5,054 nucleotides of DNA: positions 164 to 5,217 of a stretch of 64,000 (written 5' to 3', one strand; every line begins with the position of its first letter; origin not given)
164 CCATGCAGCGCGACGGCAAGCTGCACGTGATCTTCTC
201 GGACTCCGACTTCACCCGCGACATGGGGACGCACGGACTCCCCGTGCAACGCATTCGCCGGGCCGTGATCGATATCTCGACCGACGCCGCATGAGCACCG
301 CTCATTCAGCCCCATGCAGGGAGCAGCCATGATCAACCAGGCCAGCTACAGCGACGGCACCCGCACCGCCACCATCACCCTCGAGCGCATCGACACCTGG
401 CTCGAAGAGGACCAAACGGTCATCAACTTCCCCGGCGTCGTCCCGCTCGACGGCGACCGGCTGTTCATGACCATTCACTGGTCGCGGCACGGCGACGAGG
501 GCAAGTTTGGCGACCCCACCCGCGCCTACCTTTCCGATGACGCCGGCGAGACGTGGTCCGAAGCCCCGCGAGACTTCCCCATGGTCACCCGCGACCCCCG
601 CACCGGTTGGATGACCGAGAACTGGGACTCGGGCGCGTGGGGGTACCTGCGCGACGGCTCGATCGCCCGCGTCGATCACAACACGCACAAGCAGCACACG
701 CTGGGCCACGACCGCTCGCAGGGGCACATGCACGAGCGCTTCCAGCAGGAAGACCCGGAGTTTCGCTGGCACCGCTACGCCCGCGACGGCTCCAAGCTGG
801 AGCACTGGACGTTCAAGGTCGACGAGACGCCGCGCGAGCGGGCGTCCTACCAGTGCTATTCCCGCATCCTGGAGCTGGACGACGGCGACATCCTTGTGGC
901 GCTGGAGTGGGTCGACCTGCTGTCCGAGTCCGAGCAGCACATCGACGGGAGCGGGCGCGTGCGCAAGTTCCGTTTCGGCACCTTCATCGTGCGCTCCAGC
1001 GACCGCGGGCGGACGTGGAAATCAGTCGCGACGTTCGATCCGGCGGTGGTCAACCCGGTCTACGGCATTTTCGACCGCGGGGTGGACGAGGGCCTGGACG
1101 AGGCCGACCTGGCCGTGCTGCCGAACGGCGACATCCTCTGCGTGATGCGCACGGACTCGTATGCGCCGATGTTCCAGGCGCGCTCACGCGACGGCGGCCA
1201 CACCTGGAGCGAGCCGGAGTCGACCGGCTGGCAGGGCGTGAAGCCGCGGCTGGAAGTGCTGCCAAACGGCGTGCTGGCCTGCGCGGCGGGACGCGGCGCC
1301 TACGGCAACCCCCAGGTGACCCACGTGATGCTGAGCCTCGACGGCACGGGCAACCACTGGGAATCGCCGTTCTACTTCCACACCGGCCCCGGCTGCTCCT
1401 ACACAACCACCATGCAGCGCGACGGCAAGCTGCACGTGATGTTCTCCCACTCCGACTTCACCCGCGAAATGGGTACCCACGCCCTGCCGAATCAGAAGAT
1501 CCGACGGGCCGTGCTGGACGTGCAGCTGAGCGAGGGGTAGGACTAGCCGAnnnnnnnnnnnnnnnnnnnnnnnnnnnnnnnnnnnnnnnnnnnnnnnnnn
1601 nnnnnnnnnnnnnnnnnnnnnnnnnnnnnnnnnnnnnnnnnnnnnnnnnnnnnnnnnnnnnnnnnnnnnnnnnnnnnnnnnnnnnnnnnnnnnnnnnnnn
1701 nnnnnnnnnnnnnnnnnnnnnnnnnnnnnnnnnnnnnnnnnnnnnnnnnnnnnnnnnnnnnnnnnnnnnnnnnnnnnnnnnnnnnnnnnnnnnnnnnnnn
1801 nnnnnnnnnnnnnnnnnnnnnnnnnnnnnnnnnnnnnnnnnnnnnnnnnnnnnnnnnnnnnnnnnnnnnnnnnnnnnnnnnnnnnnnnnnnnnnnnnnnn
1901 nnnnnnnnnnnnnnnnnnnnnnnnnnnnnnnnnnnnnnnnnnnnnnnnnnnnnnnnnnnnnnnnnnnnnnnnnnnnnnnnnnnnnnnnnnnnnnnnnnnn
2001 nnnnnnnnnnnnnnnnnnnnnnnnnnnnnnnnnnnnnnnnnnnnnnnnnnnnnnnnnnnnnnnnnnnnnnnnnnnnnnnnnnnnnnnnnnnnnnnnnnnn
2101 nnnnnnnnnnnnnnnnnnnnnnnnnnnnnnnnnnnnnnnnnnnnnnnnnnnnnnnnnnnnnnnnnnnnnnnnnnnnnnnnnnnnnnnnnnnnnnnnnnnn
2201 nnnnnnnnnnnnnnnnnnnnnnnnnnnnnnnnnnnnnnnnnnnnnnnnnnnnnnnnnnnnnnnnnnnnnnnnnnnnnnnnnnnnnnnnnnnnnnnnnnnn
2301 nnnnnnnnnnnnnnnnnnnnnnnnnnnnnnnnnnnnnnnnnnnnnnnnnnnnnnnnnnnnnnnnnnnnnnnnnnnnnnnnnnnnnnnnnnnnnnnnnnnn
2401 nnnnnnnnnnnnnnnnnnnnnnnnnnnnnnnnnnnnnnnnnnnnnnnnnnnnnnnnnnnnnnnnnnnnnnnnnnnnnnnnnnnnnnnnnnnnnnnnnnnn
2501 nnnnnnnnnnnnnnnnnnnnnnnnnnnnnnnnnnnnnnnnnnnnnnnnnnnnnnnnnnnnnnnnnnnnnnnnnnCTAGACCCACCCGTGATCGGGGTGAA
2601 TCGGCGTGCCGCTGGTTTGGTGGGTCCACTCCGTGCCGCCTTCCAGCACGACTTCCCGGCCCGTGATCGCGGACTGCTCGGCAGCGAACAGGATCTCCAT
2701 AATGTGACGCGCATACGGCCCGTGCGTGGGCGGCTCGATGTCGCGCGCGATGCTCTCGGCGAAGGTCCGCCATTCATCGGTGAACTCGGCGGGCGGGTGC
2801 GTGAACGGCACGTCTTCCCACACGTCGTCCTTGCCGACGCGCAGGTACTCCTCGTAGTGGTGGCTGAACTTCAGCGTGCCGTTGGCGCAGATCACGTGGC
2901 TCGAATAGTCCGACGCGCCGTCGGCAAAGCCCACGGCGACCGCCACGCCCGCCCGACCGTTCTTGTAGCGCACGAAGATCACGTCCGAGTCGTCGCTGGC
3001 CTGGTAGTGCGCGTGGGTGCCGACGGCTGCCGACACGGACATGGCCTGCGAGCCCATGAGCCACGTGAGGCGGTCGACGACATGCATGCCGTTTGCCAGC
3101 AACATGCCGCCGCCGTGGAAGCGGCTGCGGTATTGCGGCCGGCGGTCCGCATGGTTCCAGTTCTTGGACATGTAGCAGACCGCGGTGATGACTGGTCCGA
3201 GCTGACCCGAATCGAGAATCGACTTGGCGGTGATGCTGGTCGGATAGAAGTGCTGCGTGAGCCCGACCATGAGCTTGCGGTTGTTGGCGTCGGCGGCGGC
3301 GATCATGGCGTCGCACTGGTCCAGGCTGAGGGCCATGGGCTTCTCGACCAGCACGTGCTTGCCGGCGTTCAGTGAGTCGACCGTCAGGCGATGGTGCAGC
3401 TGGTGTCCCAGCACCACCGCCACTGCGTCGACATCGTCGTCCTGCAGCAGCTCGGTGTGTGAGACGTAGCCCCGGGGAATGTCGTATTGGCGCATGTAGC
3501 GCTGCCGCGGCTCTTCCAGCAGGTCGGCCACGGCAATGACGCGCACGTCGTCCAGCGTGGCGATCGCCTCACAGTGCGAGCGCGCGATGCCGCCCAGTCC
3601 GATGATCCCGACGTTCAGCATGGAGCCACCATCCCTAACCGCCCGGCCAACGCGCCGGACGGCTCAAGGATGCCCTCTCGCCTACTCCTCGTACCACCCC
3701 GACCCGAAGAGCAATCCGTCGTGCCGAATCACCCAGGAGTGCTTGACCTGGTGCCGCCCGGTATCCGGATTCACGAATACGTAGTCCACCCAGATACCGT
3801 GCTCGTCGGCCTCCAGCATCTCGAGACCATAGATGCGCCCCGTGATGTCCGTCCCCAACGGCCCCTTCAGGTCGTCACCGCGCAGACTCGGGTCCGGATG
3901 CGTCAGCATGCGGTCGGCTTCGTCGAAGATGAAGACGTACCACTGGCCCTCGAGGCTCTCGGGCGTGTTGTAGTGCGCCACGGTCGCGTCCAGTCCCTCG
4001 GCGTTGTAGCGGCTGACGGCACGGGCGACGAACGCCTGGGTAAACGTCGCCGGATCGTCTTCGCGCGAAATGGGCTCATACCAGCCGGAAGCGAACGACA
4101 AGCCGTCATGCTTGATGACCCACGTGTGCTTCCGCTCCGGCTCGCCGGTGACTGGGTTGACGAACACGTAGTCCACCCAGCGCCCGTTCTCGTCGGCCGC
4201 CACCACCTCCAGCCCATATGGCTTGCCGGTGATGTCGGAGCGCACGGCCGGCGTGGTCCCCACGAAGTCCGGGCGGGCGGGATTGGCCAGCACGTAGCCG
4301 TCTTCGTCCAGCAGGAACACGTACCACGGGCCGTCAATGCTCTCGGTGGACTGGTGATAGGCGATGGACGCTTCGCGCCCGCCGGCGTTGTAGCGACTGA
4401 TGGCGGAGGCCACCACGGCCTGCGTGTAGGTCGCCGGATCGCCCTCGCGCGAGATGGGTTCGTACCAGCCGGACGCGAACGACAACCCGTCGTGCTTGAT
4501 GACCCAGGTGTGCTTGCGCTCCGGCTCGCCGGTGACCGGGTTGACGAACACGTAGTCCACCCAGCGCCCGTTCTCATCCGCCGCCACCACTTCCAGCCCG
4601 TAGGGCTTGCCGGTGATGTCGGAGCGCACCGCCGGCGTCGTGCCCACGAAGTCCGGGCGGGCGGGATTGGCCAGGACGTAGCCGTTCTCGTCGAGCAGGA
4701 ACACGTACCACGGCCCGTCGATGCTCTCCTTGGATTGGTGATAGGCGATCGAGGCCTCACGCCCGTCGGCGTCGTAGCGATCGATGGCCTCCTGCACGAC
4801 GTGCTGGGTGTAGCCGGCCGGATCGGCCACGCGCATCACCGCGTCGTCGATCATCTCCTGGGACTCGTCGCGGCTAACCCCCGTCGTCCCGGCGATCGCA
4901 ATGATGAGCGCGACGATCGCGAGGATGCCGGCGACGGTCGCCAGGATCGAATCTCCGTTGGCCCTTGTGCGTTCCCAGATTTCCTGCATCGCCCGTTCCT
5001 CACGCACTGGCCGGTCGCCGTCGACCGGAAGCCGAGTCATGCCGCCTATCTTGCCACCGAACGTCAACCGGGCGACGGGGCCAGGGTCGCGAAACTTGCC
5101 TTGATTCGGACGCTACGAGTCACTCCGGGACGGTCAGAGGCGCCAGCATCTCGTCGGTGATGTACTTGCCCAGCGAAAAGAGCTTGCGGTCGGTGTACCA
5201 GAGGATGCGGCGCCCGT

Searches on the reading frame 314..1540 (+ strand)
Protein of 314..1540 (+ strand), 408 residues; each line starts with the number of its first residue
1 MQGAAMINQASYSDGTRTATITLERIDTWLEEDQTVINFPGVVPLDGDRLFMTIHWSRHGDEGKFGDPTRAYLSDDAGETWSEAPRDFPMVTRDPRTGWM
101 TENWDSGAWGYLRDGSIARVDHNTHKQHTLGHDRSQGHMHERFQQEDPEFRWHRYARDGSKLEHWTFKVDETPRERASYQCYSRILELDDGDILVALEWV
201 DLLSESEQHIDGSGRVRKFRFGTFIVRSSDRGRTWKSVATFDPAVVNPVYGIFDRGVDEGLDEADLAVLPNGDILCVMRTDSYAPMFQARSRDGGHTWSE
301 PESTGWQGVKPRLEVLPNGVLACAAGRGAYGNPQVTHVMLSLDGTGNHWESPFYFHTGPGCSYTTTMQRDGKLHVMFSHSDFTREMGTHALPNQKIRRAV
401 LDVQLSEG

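Call 65: search_protein_families(library=pfam, proteins=[window:314-1540:+], max_evalue=0.00001)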
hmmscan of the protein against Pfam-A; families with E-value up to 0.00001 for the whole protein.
window:314-1540:+ (408 aa): 2 families
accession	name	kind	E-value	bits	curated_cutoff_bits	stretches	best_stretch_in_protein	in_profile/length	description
PF13088.12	BNR_2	-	7.9e-14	52.1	31.4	1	185-375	116-277/277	BNR repeat-like domain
PF02012.26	BNR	-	1.8e-07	30.5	27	0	72-82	1-11/12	BNR/Asp-box repeat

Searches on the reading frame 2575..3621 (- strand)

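Call 65: search_protein_families(library=pfam, proteins=[window:2575-3621:-], max_evalue=0.00001)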
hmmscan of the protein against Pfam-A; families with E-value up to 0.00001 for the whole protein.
window:2575-3621:- (348 aa): 3 families
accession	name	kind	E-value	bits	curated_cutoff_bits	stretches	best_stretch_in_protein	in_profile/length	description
PF01408.29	GFO_IDH_MocA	-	1.2e-26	94.2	24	1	2-120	1-119/120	Oxidoreductase family, NAD-binding Rossmann fold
PF22725.1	GFO_IDH_MocA_C3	-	3.5e-17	63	27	1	131-250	3-123/124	GFO/IDH/MocA C-terminal domain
PF02894.22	GFO_IDH_MocA_C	-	2.5e-09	37.7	22.9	1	133-324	1-216/218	Oxidoreductase family, C-terminal alpha/beta domain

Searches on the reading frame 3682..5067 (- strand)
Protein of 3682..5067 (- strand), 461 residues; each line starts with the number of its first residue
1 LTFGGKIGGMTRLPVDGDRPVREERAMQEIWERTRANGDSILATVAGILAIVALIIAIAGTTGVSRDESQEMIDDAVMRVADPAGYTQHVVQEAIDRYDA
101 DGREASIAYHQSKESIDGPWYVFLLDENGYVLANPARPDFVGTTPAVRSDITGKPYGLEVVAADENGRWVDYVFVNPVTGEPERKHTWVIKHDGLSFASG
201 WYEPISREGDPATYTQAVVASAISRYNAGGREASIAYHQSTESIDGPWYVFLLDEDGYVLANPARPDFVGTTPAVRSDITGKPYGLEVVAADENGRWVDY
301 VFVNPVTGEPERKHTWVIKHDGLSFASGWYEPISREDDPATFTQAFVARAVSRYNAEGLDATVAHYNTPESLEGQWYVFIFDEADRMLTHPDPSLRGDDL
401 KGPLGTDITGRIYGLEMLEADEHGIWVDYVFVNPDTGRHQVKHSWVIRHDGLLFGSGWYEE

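Call 65: search_protein_families(library=pfam, proteins=[window:3682-5067:-], max_evalue=0.00001)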
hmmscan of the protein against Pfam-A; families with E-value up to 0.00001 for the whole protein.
window:3682-5067:- (461 aa): 3 families
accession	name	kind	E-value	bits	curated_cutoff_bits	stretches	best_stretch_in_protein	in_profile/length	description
PF17200.10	sCache_2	-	1e-22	81.2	25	2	89-191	26-128/155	Single Cache domain 2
PF08269.17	dCache_2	-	5.9e-16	58.9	26.5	0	373-446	92-167/298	Cache domain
PF17203.10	sCache_3_2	-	8e-10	39.4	28.4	0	371-404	49-82/140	Single cache domain 3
